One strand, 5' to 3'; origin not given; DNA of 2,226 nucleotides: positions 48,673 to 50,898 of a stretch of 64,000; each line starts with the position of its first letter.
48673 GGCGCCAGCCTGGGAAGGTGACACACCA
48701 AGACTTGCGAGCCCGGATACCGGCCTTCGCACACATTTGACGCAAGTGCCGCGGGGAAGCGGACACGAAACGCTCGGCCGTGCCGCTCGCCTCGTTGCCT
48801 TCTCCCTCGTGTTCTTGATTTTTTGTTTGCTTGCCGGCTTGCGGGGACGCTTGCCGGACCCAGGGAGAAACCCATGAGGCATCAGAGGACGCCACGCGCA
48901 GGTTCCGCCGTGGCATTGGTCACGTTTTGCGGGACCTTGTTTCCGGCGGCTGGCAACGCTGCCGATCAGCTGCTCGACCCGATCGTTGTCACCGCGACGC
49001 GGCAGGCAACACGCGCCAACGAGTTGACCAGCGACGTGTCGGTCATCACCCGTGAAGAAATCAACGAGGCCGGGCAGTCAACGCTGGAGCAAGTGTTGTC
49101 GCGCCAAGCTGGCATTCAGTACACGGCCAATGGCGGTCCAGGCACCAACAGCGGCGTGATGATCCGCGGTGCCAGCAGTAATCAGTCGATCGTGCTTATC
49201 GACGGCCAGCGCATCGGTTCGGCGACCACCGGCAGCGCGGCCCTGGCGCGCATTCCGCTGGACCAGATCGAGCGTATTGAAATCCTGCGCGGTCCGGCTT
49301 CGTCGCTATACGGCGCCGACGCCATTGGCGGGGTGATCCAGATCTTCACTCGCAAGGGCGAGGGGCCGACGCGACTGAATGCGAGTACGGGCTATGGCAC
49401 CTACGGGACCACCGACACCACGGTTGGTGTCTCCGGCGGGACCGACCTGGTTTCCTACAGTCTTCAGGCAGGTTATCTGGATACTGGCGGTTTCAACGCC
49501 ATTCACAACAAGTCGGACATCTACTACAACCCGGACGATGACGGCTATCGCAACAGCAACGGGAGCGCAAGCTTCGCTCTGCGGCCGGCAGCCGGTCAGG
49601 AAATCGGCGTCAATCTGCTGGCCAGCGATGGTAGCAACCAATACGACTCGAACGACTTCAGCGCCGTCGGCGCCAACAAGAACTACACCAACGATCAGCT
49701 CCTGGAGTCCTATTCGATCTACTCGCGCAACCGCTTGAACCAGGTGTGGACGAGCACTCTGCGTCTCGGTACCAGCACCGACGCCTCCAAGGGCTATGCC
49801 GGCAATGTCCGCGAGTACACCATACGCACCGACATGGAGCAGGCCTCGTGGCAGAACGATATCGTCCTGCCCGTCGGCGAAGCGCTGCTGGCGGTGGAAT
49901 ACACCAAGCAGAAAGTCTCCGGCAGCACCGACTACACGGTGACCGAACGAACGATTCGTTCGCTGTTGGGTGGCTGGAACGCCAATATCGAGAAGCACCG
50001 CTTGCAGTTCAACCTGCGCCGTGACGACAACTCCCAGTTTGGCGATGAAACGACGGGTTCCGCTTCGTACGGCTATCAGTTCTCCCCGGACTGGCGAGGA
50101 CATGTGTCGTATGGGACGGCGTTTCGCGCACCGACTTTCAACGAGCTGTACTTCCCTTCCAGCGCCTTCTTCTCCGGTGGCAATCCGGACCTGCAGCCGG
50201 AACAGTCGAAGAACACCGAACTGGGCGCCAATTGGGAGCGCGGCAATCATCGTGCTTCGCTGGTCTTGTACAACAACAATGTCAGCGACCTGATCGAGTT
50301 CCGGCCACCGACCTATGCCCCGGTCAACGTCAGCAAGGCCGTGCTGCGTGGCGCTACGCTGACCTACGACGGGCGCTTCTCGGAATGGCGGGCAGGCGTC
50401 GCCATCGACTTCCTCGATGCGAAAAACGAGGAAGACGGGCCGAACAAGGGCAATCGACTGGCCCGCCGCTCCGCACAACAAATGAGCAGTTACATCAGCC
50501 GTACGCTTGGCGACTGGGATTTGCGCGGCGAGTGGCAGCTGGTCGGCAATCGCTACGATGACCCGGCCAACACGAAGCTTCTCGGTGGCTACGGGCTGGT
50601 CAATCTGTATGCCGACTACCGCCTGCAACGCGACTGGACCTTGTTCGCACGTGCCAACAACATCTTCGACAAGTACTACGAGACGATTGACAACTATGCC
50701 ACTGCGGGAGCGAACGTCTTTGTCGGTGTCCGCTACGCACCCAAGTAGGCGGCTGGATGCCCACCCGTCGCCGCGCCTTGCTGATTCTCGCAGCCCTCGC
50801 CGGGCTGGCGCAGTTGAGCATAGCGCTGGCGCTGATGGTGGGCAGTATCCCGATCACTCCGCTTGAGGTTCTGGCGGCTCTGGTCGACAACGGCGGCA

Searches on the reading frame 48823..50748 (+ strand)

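Call 118: search_protein_families(library=pfam, proteins=[window:48823-50748:+], max_evalue=0.00001)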
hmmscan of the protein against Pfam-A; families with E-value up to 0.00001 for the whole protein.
window:48823-50748:+ (641 aa): 2 families
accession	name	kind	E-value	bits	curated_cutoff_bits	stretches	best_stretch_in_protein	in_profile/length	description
PF00593.30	TonB_dep_Rec_b-barrel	-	2.6e-46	159.8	27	1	190-614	15-436/436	TonB dependent receptor-like, beta-barrel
PF07715.20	Plug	-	7.4e-28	97.6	23.9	1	66-171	3-107/107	TonB-dependent Receptor Plug Domain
